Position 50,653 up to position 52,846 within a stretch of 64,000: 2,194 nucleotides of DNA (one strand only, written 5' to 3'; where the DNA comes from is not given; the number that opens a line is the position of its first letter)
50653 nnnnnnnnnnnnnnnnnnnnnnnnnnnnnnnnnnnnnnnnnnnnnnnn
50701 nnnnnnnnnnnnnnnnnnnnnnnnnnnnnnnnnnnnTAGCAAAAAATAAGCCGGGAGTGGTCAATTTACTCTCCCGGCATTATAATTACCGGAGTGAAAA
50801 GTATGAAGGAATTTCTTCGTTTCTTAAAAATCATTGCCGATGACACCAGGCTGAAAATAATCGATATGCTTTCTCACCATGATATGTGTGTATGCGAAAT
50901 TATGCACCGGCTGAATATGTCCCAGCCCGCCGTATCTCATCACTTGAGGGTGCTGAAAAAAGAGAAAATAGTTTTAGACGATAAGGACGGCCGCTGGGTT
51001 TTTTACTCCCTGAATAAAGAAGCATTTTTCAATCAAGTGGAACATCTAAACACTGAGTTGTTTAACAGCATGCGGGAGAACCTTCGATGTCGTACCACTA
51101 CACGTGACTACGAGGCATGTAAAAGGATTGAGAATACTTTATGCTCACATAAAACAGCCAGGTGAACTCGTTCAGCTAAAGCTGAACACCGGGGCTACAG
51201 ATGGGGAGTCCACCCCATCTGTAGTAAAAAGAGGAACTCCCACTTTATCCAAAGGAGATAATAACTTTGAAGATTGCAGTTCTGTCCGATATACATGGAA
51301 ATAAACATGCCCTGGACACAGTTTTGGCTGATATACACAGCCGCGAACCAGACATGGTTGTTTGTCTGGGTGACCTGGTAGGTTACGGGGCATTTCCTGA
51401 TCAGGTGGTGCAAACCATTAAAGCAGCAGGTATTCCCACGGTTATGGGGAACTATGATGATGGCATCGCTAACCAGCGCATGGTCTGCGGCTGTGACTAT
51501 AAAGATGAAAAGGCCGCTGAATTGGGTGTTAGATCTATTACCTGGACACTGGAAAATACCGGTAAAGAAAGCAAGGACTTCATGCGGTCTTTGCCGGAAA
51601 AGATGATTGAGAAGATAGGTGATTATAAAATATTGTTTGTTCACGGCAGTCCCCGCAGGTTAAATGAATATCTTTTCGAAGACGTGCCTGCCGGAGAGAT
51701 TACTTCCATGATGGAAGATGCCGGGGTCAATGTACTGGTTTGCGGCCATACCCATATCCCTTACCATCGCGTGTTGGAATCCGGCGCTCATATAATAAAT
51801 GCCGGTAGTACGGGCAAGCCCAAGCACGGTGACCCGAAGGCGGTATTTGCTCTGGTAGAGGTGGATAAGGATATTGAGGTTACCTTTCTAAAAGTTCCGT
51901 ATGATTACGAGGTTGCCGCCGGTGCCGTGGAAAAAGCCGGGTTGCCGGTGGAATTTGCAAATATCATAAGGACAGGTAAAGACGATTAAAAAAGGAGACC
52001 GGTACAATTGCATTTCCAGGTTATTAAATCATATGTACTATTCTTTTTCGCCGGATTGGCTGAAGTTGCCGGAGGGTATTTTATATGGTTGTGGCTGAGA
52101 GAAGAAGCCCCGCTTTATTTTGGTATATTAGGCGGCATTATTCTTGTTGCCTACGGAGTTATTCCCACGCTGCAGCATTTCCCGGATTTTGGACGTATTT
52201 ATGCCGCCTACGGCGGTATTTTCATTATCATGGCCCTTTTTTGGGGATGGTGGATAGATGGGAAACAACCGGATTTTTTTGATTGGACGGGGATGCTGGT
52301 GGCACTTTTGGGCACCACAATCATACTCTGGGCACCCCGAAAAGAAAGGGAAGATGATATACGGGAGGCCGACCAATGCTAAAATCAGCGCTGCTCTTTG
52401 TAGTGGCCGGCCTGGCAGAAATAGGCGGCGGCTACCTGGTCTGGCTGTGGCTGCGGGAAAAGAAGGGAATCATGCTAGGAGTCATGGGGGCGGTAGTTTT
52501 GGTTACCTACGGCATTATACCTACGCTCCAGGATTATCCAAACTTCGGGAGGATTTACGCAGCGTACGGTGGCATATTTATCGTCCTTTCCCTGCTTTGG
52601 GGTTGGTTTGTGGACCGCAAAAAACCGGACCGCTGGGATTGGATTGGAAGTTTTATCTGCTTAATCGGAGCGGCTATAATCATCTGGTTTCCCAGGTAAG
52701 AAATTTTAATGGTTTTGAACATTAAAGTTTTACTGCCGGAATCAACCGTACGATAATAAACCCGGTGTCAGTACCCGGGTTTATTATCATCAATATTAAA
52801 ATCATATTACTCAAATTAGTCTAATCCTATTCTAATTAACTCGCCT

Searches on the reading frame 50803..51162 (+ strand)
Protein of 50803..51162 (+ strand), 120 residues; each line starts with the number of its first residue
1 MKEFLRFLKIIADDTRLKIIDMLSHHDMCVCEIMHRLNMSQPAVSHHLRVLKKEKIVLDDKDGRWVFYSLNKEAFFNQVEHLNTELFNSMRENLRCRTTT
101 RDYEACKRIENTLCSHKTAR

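Call 9: search_protein_families(library=pfam, proteins=[window:50803-51162:+], max_evalue=0.01)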
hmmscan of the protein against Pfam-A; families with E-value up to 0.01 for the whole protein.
window:50803-51162:+ (120 aa): 5 families
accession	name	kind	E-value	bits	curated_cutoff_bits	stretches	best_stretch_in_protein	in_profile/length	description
PF01022.26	HTH_5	-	5e-17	61.9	22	1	13-57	1-45/47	Bacterial regulatory protein, arsR family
PF12840.13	HTH_20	-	1.8e-05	25.1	27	1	11-55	1-46/51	Helix-turn-helix domain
PF21476.4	PF0610-like_N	-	0.00024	21.7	33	1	15-53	2-40/50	PF0610-like, N-terminal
PF13412.12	HTH_24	-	0.00064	19.7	21.9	1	13-57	2-47/48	Winged helix-turn-helix DNA-binding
PF00126.33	HTH_1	-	0.0045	17.4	26.6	0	36-53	22-39/60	Bacterial regulatory helix-turn-helix protein, lysR family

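Call 10: search_protein_families(library=ncbifam, proteins=[window:50803-51162:+], max_evalue=0.01)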
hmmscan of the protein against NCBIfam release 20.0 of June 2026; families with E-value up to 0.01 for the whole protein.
window:50803-51162:+ (120 aa): 14 families
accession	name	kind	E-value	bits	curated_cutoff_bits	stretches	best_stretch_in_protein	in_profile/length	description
NF033788.1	HTH_metalloreg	subfamily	1.2e-27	95.5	55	1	6-75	3-73/77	metalloregulator ArsR/SmtB family transcription factor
NF033789.1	repress_SdpR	subfamily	6.9e-20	70.7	100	1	8-78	2-72/79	autorepressor SdpR family transcription factor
NF007528.0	PRK10141.1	subfamily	8.1e-20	70.8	97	1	5-108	7-110/117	metalloregulator ArsR/SmtB family transcription factor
NF045707.1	Dbac_1936_reg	equivalog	2.5e-15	56.3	115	1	8-84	11-87/99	ArsR/SmtB-type metalloregulator TsoR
NF040642.1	sulf_sens_BigR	equivalog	1.2e-11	44.6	155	1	5-82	11-88/95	sulfite-sensing transcriptional repressor BigR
NF041413.1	ArsR_Rv2640c_fam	equivalog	5.5e-10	39.7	155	1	8-79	36-110/118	Rv2640c family ArsR-like transcriptional regulator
NF052532.1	TransRegPagRBaca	equivalog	5.8e-09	36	170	1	6-73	19-86/99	transcriptional repressor PagR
NF053755.1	MsvR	equivalog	2.1e-08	34.1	220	1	8-77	7-79/236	transcriptional factor MsvR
NF047906.1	CdPbTransRegCmtR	equivalog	1.1e-06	28.5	150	1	6-82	13-89/104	Cd(II)/Pb(II)-sensing metalloregulatory transcriptional regulator CmtR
NF053602.1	Phr_regulator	exception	4.8e-06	26.3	320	1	5-59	3-57/191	heat shock transcription regulator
NF038251.1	AdcR_fam_Zn_TF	equivalog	3.8e-05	23.9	175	1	15-81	37-106/143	zinc-dependent MarR family transcriptional regulator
TIGR01889.1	Staph_reg_Sar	paralog_domain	0.002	18.4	62.6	1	18-86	32-104/109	staphylococcal accessory regulator family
TIGR01884.1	cas_HTH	subfamily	0.002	17.5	60.2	1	6-71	134-199/202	CRISPR-associated CARF protein Csa3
NF047500.1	choline_R_CudC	equivalog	0.009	15.9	218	0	22-81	35-95/171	choline uptake/conversion transcriptional regulator CudC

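Call 23: find_related_loci(query=window:50803-51162:+, collection=genome_contigs, flank=6000)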
Query window:50803-51162:+ (120 aa) in genome_contigs; peptide patterns used: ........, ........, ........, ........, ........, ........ (x = any residue, [..] = any of these).
254 stretches matched a pattern; 16 encode a relative of the query (tblastn E <= 1e-3); 16 distinct loci.
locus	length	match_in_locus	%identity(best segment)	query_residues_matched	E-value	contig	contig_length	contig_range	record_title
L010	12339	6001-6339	64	1-113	2e-46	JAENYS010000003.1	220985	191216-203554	MAG: Desulfoscipio geothermicus isolate BL5_bin.4 BL5_bin4_NODE_29_length_220985_cov_87.800733, whole genome shotgun seq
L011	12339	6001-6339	65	1-113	7e-46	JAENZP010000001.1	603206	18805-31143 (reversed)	MAG: Desulfoscipio geothermicus isolate BM5_bin.10 BM5_bin10_NODE_1_length_603206_cov_217.414546, whole genome shotgun s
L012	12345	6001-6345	64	1-115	2e-45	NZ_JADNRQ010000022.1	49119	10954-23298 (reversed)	Desulfallas sp. Bu1-1 NODE_22_length_49119_cov_49.226078, whole genome shotgun sequence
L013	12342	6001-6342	64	1-115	2e-43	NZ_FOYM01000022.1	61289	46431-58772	Desulfoscipio geothermicus DSM 3669, whole genome shotgun sequence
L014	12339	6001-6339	62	1-113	3e-43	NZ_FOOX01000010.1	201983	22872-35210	Desulfotruncus arcticus DSM 17038, whole genome shotgun sequence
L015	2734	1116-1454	61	2-115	3e-43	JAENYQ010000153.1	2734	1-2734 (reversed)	MAG: Desulfotomaculum sp. isolate BL5_bin.2 BL5_bin2_NODE_3411_length_2734_cov_21.381486, whole genome shotgun sequence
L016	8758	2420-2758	61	2-115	1e-42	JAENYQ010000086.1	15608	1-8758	MAG: Desulfotomaculum sp. isolate BL5_bin.2 BL5_bin2_NODE_708_length_15608_cov_16.453546, whole genome shotgun sequence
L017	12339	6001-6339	62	2-115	2e-42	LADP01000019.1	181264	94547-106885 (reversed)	MAG: Peptococcaceae bacterium BRH_c8a BRHa_1003054, whole genome shotgun sequence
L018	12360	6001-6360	58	1-120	2e-41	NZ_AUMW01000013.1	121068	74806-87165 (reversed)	Desulfotruncus alcoholivorax DSM 16058 H569DRAFT_scaffold00011.11_C, whole genome shotgun sequence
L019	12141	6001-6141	94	74-120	3e-25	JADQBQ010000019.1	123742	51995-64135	MAG: Clostridiales bacterium isolate Soudan_19 NODE_99_length_123742_cov_455.965987, whole genome shotgun sequence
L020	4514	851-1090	41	6-85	6e-21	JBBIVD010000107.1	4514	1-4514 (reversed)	MAG: Candidatus Bathyarchaeota archaeon isolate PLS170224_bin_69 NODE_5356_length_4514_cov_3.835165, whole genome shotgu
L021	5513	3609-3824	49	6-77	7e-21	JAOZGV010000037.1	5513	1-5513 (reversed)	MAG: Candidatus Bathyarchaeota archaeon isolate DVMM_2 S190cm_k147_6071291, whole genome shotgun sequence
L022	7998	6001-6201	51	6-72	6e-20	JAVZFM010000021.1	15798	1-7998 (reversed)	MAG: Candidatus Bathyarchaeia archaeon isolate DRTY-6_201803_bins_58 DRTY-6_201803_bins_58_scaffold_21, whole genome sho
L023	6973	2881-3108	45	6-80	4e-19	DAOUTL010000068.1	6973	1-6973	MAG TPA_asm: Candidatus Bathyarchaeota archaeon isolate CSMAG_571 CSMAG_571_k127_366435_length_6973_cov_14.9836, whole g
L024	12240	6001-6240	40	6-82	2e-18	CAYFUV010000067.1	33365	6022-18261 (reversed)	MAG TPA_asm: uncultured Candidatus Bathyarchaeia archaeon isolate ERP108616_co1_152 genome assembly, contig: k119_210827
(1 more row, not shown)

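Call 60: search_dna_similar(query=window:50803-51162:+, collection=plasmids, mode=protein, max_rows=40, max_evalue=1e-10)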
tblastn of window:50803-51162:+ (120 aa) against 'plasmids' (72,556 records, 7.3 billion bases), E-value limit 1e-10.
Records with a match: 498; places in all: 531; records where one place covers at least 80% of the query: 224.
Best place of each record, by identity: <60% 498.
By first word of the organism name: Staphylococcus 160; Lactiplantibacillus 60; Bacillus 49; Providencia 26; Acinetobacter 21; Klebsiella 20; Enterococcus 18; Yersinia 15; Listeria 11; Moellerella 9; and 44 more.
By predicted mobility (MOB-suite, as given by PLSDB): mobilizable 268; non-mobilizable 164; conjugative 66.
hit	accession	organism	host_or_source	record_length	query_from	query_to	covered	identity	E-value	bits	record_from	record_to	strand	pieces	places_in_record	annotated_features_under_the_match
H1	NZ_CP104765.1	Enterococcus raffinosus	Homo sapiens,urine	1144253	3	111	91%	37.6%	1e-13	72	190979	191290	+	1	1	record has no annotation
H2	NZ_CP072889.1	Enterococcus raffinosus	stream/river surface water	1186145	3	111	91%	37.6%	1e-13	72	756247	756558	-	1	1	record has no annotation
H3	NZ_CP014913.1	Secundilactobacillus paracollinoides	cell culture,beer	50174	2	102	84%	39.6%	3e-16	80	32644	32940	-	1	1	metalloregulator ArsR/SmtB family transcription factor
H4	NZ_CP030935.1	Enterococcus gilvus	cow,milk,milk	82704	8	99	77%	43.5%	2e-14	74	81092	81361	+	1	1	metalloregulator ArsR/SmtB family transcription factor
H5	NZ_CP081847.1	Enterococcus raffinosus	Homo sapiens,feces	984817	3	111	91%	36.7%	4e-13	71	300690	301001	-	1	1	metalloregulator ArsR/SmtB family transcription factor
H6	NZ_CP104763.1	Enterococcus raffinosus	-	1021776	3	111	91%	36.7%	4e-13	71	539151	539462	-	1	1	record has no annotation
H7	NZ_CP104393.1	Enterococcus raffinosus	fermented food (Meju)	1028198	3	111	91%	36.7%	4e-13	71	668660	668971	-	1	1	record has no annotation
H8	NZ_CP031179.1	Levilactobacillus brevis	-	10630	2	99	82%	39.8%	3e-14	74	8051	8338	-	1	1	metalloregulator ArsR/SmtB family transcription factor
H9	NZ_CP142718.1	Levilactobacillus brevis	single cell,fermented soybean food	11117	2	99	82%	39.8%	3e-14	74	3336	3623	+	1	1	metalloregulator ArsR/SmtB family transcription factor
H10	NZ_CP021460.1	Levilactobacillus brevis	pig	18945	2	99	82%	39.8%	3e-14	74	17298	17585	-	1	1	metalloregulator ArsR/SmtB family transcription factor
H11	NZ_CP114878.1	Lactiplantibacillus plantarum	Cheese,Traditional cheese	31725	2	99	82%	39.8%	3e-14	74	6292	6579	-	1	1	metalloregulator ArsR/SmtB family transcription factor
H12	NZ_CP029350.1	Lactiplantibacillus plantarum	Whole organism,White Kimchi (Baek ...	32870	2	99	82%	39.8%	3e-14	74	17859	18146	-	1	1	metalloregulator ArsR/SmtB family transcription factor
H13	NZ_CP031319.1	Lactiplantibacillus plantarum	Bos taurus,cell culture,milk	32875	2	99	82%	39.8%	3e-14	74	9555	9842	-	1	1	metalloregulator ArsR/SmtB family transcription factor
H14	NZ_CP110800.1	Lactiplantibacillus plantarum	Canis lupus familiaris dachshund,Whole ...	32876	2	99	82%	39.8%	3e-14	74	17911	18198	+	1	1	metalloregulator ArsR/SmtB family transcription factor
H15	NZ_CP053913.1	Lactiplantibacillus plantarum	cell culture,wheat germ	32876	2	99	82%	39.8%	3e-14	74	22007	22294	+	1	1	metalloregulator ArsR/SmtB family transcription factor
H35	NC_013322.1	Staphylococcus aureus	-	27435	2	114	94%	33.6%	8e-12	67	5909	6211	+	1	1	arsR: As(III)-sensing metalloregulatory transcriptional repressor ArsR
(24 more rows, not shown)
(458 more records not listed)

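Call 61: search_solved_structures(query=window:50803-51162:+, max_evalue=0.00001)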
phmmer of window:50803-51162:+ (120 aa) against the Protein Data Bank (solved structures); distinct sequences matched with E-value up to 0.00001: 19.
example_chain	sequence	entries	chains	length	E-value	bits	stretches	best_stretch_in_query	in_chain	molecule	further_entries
1r1t_A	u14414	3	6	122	1.8e-10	44.2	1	5-73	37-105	Transcriptional repressor smtB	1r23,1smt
3f72_A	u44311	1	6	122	6.3e-10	42.5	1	6-75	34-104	Cadmium efflux system accessory protein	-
1u2w_A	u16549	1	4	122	1.7e-09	41.1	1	6-74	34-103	Cadmium efflux system accessory protein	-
9t6r_A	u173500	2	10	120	2.6e-09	40.5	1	5-74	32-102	Lmo1102 protein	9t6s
9t6t_A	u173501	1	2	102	2.9e-09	40.3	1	5-73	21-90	Lmo1102 protein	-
1r22_A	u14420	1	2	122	4.7e-09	39.7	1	5-73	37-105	Transcriptional repressor smtB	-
4k2e_A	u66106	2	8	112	4.9e-09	39.6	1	7-80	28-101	Transcriptional activator HlyU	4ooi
3jth_A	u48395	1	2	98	5.1e-09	39.5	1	7-79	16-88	Transcription activator HlyU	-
5znx_A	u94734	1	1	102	5.8e-09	39.4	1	7-79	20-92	Transcriptional activator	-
4ggg_A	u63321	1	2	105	7.1e-09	39.1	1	6-72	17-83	Repressor protein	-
1r1u_A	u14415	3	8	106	1.5e-08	38.1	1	6-72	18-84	repressor protein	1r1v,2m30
2kjb_A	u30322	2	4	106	1.5e-08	38.1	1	6-72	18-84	CzrA protein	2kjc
6cdb_A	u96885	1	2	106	2e-08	37.6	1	6-72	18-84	ArsR family transcriptional regulator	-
6cda_A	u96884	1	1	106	3.8e-08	36.8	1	6-72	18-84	ArsR family transcriptional regulator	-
8qkf_A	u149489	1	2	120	4.9e-08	36.4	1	7-71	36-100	ArsR family transcriptional regulator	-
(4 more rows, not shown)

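Call 62: get_annotated_region(hit=H35, flank=400)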
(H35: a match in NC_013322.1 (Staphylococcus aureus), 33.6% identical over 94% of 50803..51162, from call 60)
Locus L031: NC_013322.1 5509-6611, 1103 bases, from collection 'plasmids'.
description: Staphylococcus aureus plasmid SAP019A, complete sequence
organism: Staphylococcus aureus (NCBI taxid 1280)
taxonomy: Bacteria; Bacillota; Bacilli; Bacillales; Staphylococcaceae; Staphylococcus; Staphylococcus aureus
host: -; source: -; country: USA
typing (MOB-suite, as given by PLSDB): mobilizable; replicon rep_cluster_1017,rep_cluster_1733,rep_cluster_2100,rep_cluster_2214; relaxase MOBV
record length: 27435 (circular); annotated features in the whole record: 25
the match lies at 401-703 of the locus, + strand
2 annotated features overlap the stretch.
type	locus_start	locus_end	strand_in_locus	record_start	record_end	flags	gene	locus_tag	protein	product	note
predicted_resistance_gene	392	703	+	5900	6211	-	arsR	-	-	As(III)-sensing metalloregulatory transcriptional repressor ArsR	predicted by amrfinderplus; class ARSENIC; identity 99.04%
predicted_resistance_gene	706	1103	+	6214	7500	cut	arsB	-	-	arsenite efflux transporter membrane subunit ArsB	predicted by amrfinderplus; class ARSENIC; identity 99.53%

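Call 64: search_dna_similar(query=window:50803-51162:+, collection=plasmids, mode=protein, max_rows=60, max_evalue=1e-10, rows=spread)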
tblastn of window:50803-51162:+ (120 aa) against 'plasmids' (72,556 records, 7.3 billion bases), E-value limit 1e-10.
Records with a match: 498; places in all: 531; records where one place covers at least 80% of the query: 224.
Best place of each record, by identity: <60% 498.
By first word of the organism name: Staphylococcus 160; Lactiplantibacillus 60; Bacillus 49; Providencia 26; Acinetobacter 21; Klebsiella 20; Enterococcus 18; Yersinia 15; Listeria 11; Moellerella 9; and 44 more.
By predicted mobility (MOB-suite, as given by PLSDB): mobilizable 268; non-mobilizable 164; conjugative 66.
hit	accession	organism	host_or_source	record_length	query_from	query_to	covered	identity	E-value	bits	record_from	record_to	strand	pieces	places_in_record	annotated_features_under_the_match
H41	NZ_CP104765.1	Enterococcus raffinosus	Homo sapiens,urine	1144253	3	111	91%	37.6%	1e-13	72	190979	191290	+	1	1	record has no annotation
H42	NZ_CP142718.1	Levilactobacillus brevis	single cell,fermented soybean food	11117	2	99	82%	39.8%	3e-14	74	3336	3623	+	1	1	metalloregulator ArsR/SmtB family transcription factor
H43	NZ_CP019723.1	Lactiplantibacillus plantarum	whole organism,environment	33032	2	99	82%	39.8%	3e-14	74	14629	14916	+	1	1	metalloregulator ArsR/SmtB family transcription factor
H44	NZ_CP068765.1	Lactiplantibacillus plantarum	whole organism,chinese pickle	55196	2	99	82%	39.8%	4e-14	74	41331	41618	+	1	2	metalloregulator ArsR/SmtB family transcription factor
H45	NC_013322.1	Staphylococcus aureus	-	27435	2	114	94%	33.6%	8e-12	67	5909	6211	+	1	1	arsR: As(III)-sensing metalloregulatory transcriptional repressor ArsR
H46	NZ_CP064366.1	Staphylococcus aureus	-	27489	2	114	94%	33.6%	8e-12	67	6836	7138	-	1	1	arsR: As(III)-sensing metalloregulatory transcriptional repressor ArsR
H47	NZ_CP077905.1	Staphylococcus aureus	Homo sapiens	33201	2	114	94%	33.6%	8e-12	67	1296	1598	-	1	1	arsR: As(III)-sensing metalloregulatory transcriptional repressor ArsR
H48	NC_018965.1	Staphylococcus aureus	-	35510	2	114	94%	33.6%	8e-12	67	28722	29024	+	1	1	arsR: As(III)-sensing metalloregulatory transcriptional repressor ArsR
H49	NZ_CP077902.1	Staphylococcus aureus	Homo sapiens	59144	2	114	94%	33.6%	8e-12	67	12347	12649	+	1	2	arsR: As(III)-sensing metalloregulatory transcriptional repressor ArsR (x2) | arsB: arsenite efflux transporter membrane subunit ArsB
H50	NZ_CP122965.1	Lactiplantibacillus plantarum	mixed culture,Tibet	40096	3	102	83%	37.0%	6e-13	71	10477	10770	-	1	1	metalloregulator ArsR/SmtB family transcription factor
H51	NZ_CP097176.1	Lactiplantibacillus plantarum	mixed culture,Fermented sausage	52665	3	102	83%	37.0%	6e-13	71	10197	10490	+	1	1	metalloregulator ArsR/SmtB family transcription factor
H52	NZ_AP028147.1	Lactiplantibacillus plantarum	-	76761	3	102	83%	37.0%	6e-13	71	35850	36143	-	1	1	metalloregulator ArsR/SmtB family transcription factor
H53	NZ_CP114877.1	Lactiplantibacillus plantarum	Cheese,Traditional cheese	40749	3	102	83%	37.0%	1e-12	70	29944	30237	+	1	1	metalloregulator ArsR/SmtB family transcription factor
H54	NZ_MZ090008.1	Listeria monocytogenes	-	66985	8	102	79%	38.6%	3e-13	72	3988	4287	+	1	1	metalloregulator ArsR/SmtB family transcription factor | arsD: arsenite efflux transporter metallochaperone ArsD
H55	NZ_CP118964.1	Acinetobacter lwoffii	Type strain bacterial culture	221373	7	94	73%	41.3%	4e-12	68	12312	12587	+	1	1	metalloregulator ArsR/SmtB family transcription factor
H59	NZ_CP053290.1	Bacillus cereus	Pyropia,cell culture,seawater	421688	8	101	78%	35.7%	3e-12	69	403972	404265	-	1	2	metalloregulator ArsR/SmtB family transcription factor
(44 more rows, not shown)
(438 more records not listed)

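Call 65: get_annotated_region(hit=H59, flank=2500)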
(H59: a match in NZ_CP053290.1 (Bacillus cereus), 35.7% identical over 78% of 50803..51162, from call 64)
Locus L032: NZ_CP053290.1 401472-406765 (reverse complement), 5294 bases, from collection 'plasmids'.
description: Bacillus cereus strain WPySW2 plasmid unnamed, complete sequence
organism: Bacillus cereus (NCBI taxid 1396)
taxonomy: Bacteria; Bacillota; Bacilli; Bacillales; Bacillaceae; Bacillus; Bacillus cereus
host: -; source: Pyropia,cell culture,seawater; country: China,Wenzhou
typing (MOB-suite, as given by PLSDB): non-mobilizable; replicon rep_cluster_125; mating-pair formation MPF_T
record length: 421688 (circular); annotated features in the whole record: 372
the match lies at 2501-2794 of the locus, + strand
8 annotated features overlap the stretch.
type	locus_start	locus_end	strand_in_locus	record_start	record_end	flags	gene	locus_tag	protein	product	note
CDS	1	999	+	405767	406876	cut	-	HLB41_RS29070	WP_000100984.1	GTP-binding protein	-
CDS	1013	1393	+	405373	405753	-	-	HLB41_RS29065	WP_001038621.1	hypothetical protein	-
CDS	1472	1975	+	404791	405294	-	-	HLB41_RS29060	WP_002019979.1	GNAT family N-acetyltransferase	-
CDS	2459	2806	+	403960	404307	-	-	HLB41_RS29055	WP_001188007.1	metalloregulator ArsR/SmtB family transcription factor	GO:0006355 - regulation of DNA-templated transcription [Evidence IEA]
CDS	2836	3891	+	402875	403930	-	arsB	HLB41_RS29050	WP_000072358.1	ACR3 family arsenite efflux transporter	GO:0046685 - response to arsenic-containing substance [Evidence IEA]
CDS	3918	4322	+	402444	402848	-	arsC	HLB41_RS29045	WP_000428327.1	arsenate reductase (thioredoxin)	GO:0046685 - response to arsenic-containing substance [Evidence IEA]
CDS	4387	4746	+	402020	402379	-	arsD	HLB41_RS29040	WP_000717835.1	arsenite efflux transporter metallochaperone ArsD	GO:0046685 - response to arsenic-containing substance [Evidence IEA]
CDS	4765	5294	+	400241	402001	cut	arsA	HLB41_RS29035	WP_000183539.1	arsenical pump-driving ATPase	GO:0071722 - detoxification of arsenic-containing substance [Evidence IEA]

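Call 66: get_annotated_region(hit=H43, flank=2500)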
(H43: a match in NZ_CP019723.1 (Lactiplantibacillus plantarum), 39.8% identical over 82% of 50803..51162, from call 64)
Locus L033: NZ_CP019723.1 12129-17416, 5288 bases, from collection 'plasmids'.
description: Lactiplantibacillus plantarum strain CLP0611 plasmid pUnnamed, complete sequence
organism: Lactiplantibacillus plantarum (NCBI taxid 1590)
taxonomy: Bacteria; Bacillota; Bacilli; Lactobacillales; Lactobacillaceae; Lactiplantibacillus; Lactiplantibacillus plantarum
host: -; source: whole organism,environment; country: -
typing (MOB-suite, as given by PLSDB): mobilizable; replicon rep_cluster_707; relaxase MOBQ
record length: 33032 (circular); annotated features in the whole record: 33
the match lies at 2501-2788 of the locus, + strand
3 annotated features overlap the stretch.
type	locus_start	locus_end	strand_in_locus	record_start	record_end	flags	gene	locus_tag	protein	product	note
CDS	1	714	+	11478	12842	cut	-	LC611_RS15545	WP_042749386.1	FAD-dependent oxidoreductase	-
CDS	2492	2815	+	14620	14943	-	-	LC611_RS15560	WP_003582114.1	metalloregulator ArsR/SmtB family transcription factor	GO:0006355 - regulation of DNA-templated transcription [Evidence IEA]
CDS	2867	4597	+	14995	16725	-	arsA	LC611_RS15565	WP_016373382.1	arsenical pump-driving ATPase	GO:0071722 - detoxification of arsenic-containing substance [Evidence IEA]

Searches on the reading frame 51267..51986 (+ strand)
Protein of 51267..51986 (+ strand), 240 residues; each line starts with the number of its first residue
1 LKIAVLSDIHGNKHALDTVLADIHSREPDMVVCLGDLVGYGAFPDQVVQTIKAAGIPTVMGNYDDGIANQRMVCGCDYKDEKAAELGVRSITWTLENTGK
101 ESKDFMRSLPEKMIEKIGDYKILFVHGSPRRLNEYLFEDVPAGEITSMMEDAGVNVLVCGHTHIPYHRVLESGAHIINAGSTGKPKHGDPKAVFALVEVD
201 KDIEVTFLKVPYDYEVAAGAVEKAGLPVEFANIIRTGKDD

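Call 9: search_protein_families(library=pfam, proteins=[window:51267-51986:+], max_evalue=0.01)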
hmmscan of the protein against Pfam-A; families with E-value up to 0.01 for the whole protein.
window:51267-51986:+ (240 aa): 4 families
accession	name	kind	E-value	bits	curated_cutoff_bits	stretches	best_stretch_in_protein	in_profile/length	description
PF12850.12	Metallophos_2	-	2.4e-26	93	27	1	1-201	1-153/154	Calcineurin-like phosphoesterase superfamily domain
PF00149.33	Metallophos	-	2.1e-17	64.6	21.5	1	1-165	1-191/191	Calcineurin-like phosphoesterase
PF14582.11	Metallophos_3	-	0.0013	18.5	28.2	1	2-46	7-51/259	Metallophosphoesterase, calcineurin superfamily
PF15257.11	DUF4590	-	0.0032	17.8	27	1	52-94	44-86/114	Domain of unknown function (DUF4590)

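Call 10: search_protein_families(library=ncbifam, proteins=[window:51267-51986:+], max_evalue=0.01)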
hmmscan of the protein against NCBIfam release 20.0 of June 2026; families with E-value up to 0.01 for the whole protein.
window:51267-51986:+ (240 aa): 4 families
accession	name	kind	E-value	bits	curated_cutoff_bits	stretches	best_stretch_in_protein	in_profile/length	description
TIGR00040.1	yfcE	subfamily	5.1e-17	62.4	56.25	1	1-202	1-153/158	YfcE family phosphodiesterase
NF006988.0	PRK09453.1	equivalog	6.4e-16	58.7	117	2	114-206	92-168/183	phosphodiesterase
NF001204.0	PRK00166.1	equivalog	0.00054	19.4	176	1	1-64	1-67/276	symmetrical bis(5'-nucleosyl)-tetraphosphatase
NF003743.0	PRK05340.1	equivalog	0.0019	17.4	134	1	135-173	170-208/242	UDP-2,3-diacylglucosamine diphosphatase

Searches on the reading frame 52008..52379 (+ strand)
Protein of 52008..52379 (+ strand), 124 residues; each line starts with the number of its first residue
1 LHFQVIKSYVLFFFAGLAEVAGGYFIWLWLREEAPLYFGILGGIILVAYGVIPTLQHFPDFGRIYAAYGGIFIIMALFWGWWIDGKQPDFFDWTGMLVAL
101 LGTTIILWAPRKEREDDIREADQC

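Call 79: search_protein_families(library=pfam, proteins=[window:52008-52379:+], max_evalue=0.001)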
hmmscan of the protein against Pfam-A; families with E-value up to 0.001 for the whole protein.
window:52008-52379:+ (124 aa): 1 family
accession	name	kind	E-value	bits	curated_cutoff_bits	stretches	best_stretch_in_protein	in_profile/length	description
PF02694.21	UPF0060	-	4.9e-38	130.1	24.9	1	5-111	1-106/107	Uncharacterised BCR, YnfA/UPF0060 family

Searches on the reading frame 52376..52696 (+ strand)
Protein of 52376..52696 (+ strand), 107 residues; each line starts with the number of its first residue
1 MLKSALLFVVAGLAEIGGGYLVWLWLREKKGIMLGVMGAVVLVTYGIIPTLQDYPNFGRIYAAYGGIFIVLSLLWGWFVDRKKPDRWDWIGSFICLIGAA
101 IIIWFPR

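Call 79: search_protein_families(library=pfam, proteins=[window:52376-52696:+], max_evalue=0.001)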
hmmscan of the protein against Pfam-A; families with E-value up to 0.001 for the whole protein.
window:52376-52696:+ (107 aa): 2 families
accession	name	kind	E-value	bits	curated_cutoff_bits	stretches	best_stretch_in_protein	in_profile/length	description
PF02694.21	UPF0060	-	6.1e-45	152.3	24.9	1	1-107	1-106/107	Uncharacterised BCR, YnfA/UPF0060 family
PF00892.27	EamA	-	0.00076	20.2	28.2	0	34-103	65-134/135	EamA-like transporter family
